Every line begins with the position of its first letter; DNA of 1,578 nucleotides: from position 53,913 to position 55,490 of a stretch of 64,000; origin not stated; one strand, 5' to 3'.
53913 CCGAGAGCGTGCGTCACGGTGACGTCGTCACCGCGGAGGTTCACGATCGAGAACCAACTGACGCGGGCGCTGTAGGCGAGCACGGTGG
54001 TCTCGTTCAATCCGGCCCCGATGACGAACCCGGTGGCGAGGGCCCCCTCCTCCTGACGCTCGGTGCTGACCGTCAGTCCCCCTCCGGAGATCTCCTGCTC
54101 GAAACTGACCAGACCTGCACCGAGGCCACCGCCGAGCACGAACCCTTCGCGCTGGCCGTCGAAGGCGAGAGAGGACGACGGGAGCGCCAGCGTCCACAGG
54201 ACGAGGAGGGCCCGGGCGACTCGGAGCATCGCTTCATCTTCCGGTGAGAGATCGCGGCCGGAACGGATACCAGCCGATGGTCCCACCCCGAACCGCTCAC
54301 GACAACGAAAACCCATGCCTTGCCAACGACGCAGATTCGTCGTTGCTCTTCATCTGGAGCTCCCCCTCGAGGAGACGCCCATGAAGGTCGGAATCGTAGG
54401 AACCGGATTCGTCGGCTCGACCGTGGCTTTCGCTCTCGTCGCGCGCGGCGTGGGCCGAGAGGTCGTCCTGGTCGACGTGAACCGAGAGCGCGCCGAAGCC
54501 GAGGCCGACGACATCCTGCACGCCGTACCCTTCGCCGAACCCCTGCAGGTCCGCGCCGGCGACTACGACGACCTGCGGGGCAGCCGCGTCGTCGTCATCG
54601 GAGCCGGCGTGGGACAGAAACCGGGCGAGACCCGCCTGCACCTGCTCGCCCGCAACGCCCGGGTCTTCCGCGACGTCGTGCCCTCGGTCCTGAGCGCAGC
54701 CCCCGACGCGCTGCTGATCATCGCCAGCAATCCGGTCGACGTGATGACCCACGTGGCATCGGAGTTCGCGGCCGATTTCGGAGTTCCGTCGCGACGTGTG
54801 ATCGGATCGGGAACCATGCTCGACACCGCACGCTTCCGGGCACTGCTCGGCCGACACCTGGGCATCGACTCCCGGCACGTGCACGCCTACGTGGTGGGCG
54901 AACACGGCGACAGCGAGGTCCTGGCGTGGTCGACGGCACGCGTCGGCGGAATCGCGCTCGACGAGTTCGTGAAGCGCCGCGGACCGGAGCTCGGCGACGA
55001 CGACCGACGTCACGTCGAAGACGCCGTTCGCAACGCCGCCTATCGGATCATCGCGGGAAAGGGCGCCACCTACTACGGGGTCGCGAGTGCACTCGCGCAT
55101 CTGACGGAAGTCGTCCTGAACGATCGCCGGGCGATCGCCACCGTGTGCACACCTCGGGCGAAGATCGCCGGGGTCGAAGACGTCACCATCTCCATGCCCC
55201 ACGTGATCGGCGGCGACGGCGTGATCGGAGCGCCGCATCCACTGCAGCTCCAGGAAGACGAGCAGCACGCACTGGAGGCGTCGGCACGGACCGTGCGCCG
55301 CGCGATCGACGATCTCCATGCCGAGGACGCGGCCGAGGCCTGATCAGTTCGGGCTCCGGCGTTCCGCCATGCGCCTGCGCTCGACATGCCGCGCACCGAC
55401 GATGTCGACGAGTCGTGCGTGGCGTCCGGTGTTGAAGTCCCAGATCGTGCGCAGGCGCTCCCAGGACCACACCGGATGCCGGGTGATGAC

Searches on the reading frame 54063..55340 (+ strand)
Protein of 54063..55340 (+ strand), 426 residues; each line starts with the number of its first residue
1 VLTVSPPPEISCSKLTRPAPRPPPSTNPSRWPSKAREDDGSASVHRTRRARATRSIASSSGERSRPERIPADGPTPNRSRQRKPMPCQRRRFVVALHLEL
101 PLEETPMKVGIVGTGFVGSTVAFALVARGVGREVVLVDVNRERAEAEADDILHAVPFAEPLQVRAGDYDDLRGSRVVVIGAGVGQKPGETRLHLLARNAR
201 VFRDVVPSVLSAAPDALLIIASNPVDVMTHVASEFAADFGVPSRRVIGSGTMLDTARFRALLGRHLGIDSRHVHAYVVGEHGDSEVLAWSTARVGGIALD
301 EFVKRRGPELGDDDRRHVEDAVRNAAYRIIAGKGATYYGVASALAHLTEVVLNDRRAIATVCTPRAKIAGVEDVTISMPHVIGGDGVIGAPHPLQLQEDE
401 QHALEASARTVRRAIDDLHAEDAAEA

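Call 76: search_protein_families(library=pfam, proteins=[window:54063-55340:+], max_evalue=0.001)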
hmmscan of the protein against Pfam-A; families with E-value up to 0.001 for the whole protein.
window:54063-55340:+ (426 aa): 6 families
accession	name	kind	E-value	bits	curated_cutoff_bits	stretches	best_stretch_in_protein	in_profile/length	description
PF00056.29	Ldh_1_N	-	4e-37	127.8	27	1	107-248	1-141/141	lactate/malate dehydrogenase, NAD binding domain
PF02866.23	Ldh_1_C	-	3.1e-32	112.4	22.6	1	251-420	1-172/174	lactate/malate dehydrogenase, alpha/beta C-terminal domain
PF03721.20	UDPG_MGDP_dh_N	-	0.00011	22.3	27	1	107-146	1-38/187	UDP-glucose/GDP-mannose dehydrogenase family, NAD binding domain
PF03435.24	Sacchrp_dh_NADP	-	0.00041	21.1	25.1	0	109-171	1-62/129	Saccharopine dehydrogenase NADP binding domain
PF03807.23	F420_oxidored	-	0.00048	21.1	21.6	0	108-152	1-45/94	NADP oxidoreductase coenzyme F420-dependent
PF02737.24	3HCDH_N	-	0.00054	20.4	22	0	108-151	1-42/180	3-hydroxyacyl-CoA dehydrogenase, NAD binding domain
